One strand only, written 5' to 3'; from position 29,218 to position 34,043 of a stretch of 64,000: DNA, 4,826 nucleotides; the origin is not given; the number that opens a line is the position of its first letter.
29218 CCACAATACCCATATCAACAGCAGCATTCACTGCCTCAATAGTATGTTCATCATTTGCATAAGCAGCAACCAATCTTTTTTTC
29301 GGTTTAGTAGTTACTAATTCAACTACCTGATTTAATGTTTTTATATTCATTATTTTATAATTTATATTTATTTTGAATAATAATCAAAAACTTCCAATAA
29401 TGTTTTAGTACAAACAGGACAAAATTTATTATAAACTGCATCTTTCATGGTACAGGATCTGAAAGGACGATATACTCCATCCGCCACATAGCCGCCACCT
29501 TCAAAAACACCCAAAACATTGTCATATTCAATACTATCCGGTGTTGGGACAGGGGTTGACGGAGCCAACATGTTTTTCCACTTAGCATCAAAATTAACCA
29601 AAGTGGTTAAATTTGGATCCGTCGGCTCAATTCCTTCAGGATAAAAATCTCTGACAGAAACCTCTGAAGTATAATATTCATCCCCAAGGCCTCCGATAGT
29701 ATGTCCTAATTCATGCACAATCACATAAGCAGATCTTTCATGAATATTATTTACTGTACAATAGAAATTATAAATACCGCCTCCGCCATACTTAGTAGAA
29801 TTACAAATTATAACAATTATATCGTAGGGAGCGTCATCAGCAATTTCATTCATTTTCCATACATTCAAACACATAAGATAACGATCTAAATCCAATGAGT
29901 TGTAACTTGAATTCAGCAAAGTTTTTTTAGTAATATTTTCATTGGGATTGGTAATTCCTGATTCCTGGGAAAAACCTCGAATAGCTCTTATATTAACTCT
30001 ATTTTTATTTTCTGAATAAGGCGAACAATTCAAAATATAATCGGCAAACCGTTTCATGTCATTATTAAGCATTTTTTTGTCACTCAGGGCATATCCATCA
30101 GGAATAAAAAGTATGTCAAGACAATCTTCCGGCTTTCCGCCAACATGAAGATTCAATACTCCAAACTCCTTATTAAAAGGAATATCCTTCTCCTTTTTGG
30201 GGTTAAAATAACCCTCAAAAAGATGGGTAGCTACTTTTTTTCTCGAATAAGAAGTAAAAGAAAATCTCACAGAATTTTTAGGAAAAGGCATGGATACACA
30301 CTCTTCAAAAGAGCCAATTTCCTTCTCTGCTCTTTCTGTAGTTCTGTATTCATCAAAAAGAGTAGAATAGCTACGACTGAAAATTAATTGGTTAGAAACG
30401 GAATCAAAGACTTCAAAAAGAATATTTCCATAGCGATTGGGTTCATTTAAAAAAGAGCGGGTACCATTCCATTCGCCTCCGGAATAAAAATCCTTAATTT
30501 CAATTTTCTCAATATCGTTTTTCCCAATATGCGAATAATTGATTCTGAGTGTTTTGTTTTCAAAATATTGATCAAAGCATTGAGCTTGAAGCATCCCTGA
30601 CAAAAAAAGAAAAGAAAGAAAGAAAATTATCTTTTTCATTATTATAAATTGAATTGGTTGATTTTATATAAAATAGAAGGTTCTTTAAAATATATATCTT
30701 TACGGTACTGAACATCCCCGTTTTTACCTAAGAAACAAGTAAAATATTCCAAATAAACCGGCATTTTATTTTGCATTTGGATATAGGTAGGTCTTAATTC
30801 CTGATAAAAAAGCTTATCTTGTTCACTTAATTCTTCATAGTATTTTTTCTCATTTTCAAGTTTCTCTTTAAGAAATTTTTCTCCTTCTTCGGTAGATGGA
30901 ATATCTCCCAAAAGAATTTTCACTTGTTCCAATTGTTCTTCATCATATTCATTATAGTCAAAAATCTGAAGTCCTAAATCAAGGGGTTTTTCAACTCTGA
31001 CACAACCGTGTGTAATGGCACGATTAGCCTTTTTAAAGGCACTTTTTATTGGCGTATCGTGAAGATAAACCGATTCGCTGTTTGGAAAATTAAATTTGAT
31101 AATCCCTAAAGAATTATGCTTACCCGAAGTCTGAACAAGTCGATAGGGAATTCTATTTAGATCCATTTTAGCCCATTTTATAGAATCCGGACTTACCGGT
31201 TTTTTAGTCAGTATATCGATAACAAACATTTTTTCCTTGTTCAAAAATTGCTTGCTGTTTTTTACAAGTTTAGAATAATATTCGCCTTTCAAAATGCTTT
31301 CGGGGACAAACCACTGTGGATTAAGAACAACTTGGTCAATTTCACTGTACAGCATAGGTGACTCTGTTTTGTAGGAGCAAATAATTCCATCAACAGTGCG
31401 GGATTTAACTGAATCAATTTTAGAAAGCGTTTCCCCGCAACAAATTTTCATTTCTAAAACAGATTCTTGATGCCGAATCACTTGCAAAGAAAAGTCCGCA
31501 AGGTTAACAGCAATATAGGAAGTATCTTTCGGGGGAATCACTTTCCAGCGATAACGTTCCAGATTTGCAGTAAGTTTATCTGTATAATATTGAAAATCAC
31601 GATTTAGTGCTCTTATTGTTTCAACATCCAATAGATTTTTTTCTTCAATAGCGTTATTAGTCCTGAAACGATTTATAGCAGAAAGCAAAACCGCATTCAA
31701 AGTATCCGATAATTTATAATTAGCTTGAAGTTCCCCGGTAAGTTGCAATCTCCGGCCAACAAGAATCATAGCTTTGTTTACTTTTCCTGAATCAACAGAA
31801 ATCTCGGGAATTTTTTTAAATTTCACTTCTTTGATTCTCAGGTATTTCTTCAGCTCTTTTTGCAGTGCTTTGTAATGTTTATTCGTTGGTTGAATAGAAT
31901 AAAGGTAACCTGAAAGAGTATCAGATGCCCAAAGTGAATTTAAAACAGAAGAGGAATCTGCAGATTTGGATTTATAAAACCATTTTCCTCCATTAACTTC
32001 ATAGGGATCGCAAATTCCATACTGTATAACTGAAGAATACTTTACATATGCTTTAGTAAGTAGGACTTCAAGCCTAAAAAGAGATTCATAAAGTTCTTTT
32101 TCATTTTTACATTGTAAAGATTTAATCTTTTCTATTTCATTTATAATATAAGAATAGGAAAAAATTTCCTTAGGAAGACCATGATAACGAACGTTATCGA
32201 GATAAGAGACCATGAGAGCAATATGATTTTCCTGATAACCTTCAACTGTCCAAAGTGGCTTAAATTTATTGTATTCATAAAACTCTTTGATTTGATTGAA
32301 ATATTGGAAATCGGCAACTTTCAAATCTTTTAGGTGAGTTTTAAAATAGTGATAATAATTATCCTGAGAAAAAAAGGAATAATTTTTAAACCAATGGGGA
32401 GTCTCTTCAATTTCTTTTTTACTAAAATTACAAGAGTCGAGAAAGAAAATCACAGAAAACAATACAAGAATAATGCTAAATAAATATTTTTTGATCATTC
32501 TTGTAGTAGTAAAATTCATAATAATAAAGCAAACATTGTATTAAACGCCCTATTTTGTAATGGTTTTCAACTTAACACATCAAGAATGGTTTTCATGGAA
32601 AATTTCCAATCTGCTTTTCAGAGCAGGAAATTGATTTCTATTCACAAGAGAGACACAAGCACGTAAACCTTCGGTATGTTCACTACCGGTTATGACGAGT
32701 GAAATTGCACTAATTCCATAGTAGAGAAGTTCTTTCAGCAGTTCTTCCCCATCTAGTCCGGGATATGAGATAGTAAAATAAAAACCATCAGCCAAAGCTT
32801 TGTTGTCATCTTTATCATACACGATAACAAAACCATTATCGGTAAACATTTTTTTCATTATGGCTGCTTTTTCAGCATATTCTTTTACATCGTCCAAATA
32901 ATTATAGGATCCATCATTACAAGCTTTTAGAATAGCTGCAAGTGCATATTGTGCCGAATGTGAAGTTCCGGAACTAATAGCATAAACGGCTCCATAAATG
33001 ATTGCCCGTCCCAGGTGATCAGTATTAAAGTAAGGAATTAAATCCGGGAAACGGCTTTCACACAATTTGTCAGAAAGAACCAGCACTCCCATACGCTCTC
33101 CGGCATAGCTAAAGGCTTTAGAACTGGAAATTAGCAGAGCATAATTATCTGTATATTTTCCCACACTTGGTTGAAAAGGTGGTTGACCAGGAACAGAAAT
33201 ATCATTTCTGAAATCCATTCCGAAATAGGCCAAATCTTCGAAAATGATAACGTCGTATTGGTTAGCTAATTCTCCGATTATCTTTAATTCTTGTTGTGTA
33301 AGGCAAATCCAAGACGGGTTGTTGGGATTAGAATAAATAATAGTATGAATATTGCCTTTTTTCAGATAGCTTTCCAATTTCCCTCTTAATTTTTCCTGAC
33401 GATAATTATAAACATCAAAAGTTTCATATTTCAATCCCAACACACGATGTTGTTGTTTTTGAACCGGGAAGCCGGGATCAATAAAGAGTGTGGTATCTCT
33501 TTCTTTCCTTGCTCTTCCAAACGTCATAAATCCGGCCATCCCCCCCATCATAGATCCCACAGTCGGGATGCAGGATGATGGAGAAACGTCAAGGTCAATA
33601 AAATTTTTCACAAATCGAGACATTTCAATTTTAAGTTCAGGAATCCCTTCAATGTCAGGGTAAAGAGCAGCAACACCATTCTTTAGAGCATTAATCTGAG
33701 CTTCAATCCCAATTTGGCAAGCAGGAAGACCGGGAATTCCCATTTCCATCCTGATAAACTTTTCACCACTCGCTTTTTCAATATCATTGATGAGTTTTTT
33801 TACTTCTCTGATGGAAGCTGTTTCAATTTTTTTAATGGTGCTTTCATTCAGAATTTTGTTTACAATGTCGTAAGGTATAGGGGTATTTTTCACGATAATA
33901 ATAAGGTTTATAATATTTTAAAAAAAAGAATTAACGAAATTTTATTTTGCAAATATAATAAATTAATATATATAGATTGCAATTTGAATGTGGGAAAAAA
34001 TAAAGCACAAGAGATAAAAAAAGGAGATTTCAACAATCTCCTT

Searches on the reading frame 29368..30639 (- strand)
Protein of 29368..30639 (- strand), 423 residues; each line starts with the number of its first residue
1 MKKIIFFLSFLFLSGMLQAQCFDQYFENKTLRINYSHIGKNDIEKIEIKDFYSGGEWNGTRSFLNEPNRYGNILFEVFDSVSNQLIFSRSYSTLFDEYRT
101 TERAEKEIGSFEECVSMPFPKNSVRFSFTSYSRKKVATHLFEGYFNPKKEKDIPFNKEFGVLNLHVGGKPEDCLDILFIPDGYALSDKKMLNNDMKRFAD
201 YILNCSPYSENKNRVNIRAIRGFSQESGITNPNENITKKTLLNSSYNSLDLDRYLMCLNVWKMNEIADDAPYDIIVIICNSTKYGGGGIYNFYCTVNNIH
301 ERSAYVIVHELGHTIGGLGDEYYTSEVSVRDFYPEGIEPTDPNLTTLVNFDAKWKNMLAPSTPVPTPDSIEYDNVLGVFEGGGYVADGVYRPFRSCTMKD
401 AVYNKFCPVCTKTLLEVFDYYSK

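Call 61: search_protein_families(library=pfam, proteins=[window:29368-30639:-], max_evalue=0.00001)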
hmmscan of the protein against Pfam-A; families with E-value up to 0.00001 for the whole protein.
window:29368-30639:- (423 aa): 2 families
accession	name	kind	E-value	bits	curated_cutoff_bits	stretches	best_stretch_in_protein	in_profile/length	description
PF09471.16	Peptidase_M64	-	2.3e-59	201.5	26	2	165-367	4-206/302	IgA Peptidase M64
PF16217.10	M64_N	-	1.4e-31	109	27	1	22-138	2-118/122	Peptidase M64 N-terminus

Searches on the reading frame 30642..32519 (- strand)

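Call 61: search_protein_families(library=pfam, proteins=[window:30642-32519:-], max_evalue=0.00001)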
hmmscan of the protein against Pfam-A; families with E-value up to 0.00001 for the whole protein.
window:30642-32519:- (625 aa): 2 families
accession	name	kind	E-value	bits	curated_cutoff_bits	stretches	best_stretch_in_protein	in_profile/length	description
PF20142.4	Scaffold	-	9.2e-26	91.6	24.6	1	76-223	2-139/139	Scaffold domain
PF03734.19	YkuD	-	3.1e-16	60.7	23.4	1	334-513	2-132/146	L,D-transpeptidase catalytic domain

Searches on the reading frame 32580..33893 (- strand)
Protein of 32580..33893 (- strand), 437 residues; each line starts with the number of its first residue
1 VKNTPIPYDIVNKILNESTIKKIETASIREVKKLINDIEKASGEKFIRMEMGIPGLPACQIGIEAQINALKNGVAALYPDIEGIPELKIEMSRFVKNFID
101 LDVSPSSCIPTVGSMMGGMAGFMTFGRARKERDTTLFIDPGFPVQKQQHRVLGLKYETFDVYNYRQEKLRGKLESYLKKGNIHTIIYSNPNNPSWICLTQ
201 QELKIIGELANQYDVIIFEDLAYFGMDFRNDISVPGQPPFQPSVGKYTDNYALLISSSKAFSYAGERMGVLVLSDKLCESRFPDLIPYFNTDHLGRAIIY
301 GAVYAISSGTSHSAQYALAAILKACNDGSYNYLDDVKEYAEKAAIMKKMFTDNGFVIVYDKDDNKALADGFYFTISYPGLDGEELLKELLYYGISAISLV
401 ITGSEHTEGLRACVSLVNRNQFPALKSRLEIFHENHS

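Call 61: search_protein_families(library=pfam, proteins=[window:32580-33893:-], max_evalue=0.00001)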
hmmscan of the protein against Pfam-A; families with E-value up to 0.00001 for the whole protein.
window:32580-33893:- (437 aa): 1 family
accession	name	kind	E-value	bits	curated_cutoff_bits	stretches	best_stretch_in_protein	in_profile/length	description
PF00155.27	Aminotran_1_2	-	1.6e-19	70.8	19.7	1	62-414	22-346/361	Aminotransferase class I and II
